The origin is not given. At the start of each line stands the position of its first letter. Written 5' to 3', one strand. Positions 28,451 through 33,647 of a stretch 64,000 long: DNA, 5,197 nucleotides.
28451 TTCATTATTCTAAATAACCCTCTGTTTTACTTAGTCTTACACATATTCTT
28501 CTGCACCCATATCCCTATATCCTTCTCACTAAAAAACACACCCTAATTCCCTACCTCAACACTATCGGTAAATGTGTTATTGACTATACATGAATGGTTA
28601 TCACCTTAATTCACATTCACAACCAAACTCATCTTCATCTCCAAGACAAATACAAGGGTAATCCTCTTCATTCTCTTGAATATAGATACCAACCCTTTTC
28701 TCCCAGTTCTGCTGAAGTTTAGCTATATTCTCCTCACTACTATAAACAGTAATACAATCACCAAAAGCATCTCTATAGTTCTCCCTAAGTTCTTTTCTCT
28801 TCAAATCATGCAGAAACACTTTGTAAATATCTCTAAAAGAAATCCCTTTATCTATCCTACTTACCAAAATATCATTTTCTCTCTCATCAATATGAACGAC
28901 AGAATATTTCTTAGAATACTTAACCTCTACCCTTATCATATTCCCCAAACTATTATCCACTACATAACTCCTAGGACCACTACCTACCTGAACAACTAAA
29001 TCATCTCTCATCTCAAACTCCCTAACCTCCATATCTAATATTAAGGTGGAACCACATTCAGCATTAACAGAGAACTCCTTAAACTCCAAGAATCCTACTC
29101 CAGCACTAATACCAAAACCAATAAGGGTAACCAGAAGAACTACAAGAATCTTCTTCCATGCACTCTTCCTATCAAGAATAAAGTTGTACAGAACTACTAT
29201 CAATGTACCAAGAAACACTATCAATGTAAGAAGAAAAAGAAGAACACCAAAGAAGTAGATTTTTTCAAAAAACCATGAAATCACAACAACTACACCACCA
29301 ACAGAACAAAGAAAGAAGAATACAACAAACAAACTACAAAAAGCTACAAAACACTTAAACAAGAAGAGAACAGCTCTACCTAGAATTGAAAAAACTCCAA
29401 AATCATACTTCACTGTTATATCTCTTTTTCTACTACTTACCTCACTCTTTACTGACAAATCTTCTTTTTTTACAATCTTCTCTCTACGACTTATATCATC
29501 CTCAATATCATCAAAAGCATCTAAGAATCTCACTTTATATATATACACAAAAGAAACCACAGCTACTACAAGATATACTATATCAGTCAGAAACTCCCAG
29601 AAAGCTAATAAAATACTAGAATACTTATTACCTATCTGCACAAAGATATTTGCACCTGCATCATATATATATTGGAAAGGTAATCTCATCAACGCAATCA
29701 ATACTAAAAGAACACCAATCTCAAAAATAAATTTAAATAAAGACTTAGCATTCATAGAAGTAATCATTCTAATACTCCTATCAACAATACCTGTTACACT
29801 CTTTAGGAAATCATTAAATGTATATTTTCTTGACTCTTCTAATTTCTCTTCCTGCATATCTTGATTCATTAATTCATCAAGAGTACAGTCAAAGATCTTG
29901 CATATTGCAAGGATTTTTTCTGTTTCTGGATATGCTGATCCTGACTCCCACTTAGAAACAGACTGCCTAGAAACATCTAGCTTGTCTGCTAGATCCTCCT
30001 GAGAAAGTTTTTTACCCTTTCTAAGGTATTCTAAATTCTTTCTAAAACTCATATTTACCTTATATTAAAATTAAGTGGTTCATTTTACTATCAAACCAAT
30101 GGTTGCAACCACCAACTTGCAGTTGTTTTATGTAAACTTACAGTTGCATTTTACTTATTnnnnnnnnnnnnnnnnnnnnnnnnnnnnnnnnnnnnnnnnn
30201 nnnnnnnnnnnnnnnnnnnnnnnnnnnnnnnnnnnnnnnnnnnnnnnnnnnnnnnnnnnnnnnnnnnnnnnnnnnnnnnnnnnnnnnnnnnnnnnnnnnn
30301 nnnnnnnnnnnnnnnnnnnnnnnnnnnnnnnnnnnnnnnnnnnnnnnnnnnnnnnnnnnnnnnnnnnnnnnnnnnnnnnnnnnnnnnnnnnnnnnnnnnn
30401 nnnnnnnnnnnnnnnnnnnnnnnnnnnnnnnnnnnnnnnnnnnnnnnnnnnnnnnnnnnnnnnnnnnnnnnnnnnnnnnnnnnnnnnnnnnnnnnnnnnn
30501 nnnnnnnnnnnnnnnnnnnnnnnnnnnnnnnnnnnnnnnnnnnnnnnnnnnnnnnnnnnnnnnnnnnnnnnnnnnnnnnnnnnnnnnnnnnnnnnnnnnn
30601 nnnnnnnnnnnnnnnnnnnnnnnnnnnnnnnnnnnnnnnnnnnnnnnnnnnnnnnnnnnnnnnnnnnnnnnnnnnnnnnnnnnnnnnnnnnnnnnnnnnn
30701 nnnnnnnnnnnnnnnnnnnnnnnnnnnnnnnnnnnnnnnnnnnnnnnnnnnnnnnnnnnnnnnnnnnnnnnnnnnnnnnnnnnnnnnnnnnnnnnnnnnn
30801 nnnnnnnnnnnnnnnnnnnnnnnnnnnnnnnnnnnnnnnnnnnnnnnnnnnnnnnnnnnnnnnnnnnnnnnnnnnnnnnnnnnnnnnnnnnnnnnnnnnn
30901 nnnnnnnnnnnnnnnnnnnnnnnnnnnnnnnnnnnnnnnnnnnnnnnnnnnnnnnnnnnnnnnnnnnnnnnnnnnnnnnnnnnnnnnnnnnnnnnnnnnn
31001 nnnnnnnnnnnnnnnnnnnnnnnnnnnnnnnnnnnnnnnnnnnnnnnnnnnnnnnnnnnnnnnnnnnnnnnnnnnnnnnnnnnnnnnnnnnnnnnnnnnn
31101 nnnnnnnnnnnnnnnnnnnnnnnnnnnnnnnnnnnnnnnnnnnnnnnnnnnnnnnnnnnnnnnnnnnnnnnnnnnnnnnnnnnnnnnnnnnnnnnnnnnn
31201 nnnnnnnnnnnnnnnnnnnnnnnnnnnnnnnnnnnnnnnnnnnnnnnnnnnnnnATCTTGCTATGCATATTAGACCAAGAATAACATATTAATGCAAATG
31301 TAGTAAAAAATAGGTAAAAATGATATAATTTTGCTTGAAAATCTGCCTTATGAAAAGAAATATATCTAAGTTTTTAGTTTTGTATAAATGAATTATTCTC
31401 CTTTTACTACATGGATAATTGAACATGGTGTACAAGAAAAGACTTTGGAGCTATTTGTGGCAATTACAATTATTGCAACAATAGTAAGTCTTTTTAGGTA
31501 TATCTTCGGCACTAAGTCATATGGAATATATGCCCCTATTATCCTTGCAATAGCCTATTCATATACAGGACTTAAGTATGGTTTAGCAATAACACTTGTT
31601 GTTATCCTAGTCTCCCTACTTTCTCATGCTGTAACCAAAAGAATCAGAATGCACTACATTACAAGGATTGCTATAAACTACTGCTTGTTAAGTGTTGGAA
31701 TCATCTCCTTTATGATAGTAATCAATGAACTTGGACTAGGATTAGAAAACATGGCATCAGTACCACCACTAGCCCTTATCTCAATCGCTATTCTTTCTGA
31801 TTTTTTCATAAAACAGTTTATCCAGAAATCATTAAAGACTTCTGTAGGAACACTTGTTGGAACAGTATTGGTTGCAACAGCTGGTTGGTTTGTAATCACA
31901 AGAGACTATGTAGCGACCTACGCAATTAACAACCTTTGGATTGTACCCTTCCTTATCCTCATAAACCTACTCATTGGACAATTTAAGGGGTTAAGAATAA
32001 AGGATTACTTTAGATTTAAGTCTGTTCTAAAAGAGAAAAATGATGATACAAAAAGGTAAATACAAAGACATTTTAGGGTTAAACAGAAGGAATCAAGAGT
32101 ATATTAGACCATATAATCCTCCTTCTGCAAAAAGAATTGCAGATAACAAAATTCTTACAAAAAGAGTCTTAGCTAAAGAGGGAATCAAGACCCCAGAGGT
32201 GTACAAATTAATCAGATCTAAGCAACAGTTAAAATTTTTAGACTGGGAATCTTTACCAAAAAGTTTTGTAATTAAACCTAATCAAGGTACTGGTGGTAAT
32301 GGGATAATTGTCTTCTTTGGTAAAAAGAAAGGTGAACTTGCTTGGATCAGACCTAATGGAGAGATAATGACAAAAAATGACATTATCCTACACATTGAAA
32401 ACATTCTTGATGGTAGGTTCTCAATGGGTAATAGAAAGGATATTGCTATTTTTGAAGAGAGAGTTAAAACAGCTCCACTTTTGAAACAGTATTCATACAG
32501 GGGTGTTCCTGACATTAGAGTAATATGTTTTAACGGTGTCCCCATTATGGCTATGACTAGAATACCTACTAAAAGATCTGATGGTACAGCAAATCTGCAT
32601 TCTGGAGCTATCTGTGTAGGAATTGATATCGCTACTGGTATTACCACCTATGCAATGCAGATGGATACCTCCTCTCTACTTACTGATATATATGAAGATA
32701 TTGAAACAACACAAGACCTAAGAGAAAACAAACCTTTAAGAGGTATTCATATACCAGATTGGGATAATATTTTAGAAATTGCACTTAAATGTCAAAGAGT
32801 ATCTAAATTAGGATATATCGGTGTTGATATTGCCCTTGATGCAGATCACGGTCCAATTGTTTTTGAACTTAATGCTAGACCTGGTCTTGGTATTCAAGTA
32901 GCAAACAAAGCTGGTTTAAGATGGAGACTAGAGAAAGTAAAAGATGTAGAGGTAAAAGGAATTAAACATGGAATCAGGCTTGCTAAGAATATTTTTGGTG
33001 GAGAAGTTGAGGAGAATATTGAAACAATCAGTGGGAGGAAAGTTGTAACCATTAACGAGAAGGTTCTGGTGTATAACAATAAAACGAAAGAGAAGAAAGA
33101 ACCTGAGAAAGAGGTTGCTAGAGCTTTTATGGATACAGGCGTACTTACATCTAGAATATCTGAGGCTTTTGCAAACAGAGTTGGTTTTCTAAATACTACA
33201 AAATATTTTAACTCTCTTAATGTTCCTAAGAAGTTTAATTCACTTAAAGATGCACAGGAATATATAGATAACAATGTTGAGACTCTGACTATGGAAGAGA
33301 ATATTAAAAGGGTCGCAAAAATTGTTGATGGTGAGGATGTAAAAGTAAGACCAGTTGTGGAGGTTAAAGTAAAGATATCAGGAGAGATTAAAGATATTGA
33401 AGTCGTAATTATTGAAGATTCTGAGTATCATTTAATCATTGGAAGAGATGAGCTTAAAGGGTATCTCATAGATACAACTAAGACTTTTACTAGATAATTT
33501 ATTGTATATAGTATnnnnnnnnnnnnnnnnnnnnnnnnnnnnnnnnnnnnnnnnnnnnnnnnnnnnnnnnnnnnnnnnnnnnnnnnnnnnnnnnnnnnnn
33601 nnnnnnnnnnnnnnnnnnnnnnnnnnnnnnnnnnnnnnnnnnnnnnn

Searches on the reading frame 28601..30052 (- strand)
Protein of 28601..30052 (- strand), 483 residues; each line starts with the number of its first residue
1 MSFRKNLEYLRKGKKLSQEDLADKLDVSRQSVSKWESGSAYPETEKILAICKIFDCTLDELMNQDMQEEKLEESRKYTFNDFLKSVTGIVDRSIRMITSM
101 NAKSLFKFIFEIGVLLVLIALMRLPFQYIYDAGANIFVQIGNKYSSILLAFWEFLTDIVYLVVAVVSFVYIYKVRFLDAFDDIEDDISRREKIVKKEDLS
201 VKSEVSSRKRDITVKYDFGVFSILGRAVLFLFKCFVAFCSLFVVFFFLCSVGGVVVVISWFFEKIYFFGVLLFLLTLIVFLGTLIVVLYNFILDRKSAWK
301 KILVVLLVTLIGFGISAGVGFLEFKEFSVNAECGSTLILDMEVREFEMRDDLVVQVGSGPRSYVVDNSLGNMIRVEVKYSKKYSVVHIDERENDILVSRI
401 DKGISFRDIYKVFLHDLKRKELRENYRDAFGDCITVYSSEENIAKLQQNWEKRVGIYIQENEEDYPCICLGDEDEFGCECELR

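Call 10: search_protein_families(library=pfam, proteins=[window:28601-30052:-], max_evalue=0.001)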
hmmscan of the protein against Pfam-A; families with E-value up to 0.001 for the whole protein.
window:28601-30052:- (483 aa): 6 families
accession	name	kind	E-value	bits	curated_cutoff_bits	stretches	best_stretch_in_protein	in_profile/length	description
PF01381.28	HTH_3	-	1.2e-15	57.7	23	1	7-61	1-55/55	Helix-turn-helix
PF12844.13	HTH_19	-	2e-10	40.9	30.2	1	6-64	3-61/64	Helix-turn-helix domain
PF13443.12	HTH_26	-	9.5e-10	39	22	1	6-62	1-58/63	Cro/C1-type HTH DNA-binding domain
PF13560.12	HTH_31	-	7e-08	33.1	27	1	10-60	9-60/64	Helix-turn-helix domain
PF07022.19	Phage_CI_repr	-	0.00021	22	22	1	17-62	14-58/65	Bacteriophage CI repressor helix-turn-helix domain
PF08279.18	HTH_11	-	0.00068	19.9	25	0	7-34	6-34/55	HTH domain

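Call 17: search_protein_families(library=ncbifam, proteins=[window:28601-30052:-], max_evalue=1)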
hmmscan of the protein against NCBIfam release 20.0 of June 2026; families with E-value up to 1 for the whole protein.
window:28601-30052:- (483 aa): 17 families
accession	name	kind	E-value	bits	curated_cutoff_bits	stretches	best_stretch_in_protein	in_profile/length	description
NF041951.1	phage_RstR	subfamily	3.4e-16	59.5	80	1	1-73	1-73/108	RstR family transcriptional repressor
TIGR03070.1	couple_hipB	subfamily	1e-08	35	71.65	1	7-57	7-57/58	type II toxin-antitoxin system Y4mF family antitoxin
NF007257.0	PRK09706.1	subfamily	3e-08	33.5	101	1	5-65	8-68/135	transcriptional repressor DicA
NF052239.1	antitox_spr1629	equivalog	1.3e-07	31.1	335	1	4-70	4-72/377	spr1629 family repressor/antitoxin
NF003162.0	PRK04140.1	equivalog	5.1e-07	29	263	1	6-81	130-205/317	transcriptional regulator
TIGR00270.2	TIGR00270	equivalog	5.7e-07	29.5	110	1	10-84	83-157/159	multiprotein bridging factor aMBF1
NF047948.1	male_kill_WMK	equivalog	2.2e-06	27.3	300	1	10-93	170-249/300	WO male-killing family protein Wmk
NF041575.1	antitoxPezA_Strep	equivalog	5.7e-06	26.4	290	1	5-65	4-64/158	type II toxin-antitoxin system antitoxin PezA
NF047542.1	telomere_Tap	equivalog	6.8e-06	25.1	600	1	8-67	23-82/695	telomere-associated protein Tap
TIGR03830.1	CxxCG_CxxCG_HTH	subfamily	4.7e-05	23.2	61.8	1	6-44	69-107/127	type II TA system antitoxin MqsA family protein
NF010465.0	PRK13890.1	equivalog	0.0015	18.7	96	1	6-73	9-77/121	conjugal transfer protein TrbA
NF007481.0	PRK10072.1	equivalog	0.032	14.7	110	1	6-44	37-75/96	HTH-type transcriptional regulator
NF040522.1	VC1465_fam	subfamily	0.038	14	70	1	11-39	5-33/111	VC1465 family Xer recombination activation factor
NF053606.1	Sta1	subfamily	0.055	13.6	80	1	7-34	26-53/100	Sta1 family transcriptional regulator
NF040601.1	TerS_not_xtmA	equivalog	0.056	13.1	120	1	9-37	16-44/233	phage terminase small subunit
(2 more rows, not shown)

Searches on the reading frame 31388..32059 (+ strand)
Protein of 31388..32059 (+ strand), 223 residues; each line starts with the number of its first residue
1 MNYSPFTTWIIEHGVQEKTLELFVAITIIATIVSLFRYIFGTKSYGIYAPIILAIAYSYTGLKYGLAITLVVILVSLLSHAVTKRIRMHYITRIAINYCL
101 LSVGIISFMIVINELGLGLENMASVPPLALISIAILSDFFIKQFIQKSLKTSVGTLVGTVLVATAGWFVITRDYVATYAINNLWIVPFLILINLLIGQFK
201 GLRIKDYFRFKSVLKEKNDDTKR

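Call 10: search_protein_families(library=pfam, proteins=[window:31388-32059:+], max_evalue=0.001)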
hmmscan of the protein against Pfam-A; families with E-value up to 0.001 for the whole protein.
window:31388-32059:+ (223 aa): 1 family
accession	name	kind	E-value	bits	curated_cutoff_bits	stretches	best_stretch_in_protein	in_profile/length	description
PF14402.11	7TM_transglut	-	1.6e-15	57.8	25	1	18-213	54-247/248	7 transmembrane helices usually fused to an inactive transglutaminase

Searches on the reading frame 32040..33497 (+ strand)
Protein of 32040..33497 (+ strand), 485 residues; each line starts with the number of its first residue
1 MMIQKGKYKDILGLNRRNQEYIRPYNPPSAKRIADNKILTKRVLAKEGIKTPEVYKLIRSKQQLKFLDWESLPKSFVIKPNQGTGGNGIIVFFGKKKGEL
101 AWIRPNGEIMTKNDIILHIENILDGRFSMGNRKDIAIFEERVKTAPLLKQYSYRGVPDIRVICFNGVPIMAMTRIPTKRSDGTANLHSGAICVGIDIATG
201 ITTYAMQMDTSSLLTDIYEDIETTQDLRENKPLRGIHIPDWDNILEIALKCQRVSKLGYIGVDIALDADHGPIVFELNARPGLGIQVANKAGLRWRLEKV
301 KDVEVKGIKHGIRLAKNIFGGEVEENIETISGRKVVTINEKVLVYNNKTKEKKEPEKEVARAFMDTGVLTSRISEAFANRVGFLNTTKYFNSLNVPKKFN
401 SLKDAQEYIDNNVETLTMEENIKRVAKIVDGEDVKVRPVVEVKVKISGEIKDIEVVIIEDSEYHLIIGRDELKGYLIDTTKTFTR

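Call 10: search_protein_families(library=pfam, proteins=[window:32040-33497:+], max_evalue=0.001)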
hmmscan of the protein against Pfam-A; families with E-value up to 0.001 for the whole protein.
window:32040-33497:+ (485 aa): 6 families
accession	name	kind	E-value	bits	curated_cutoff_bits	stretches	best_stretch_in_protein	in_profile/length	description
PF14397.11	ATPgrasp_ST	-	2e-68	231.1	31.4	1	16-301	1-277/278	Sugar-transfer associated ATP-grasp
PF08443.16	RimK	-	3.8e-14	53.2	21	1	245-284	132-170/188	RimK-like ATP-grasp domain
PF02655.19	ATP-grasp_3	-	5.6e-09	36.7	23.2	1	34-99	1-57/160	ATP-grasp domain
PF14398.11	ATPgrasp_YheCD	-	0.00011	22.1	26.8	0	252-284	198-230/255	YheC/D like ATP-grasp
PF02955.21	GSH-S_ATP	-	0.00016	21.6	23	0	158-195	85-122/175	Prokaryotic glutathione synthetase, ATP-grasp domain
PF13650.11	Asp_protease_2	-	0.00051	21.1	24.3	0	420-470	38-89/90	Aspartyl protease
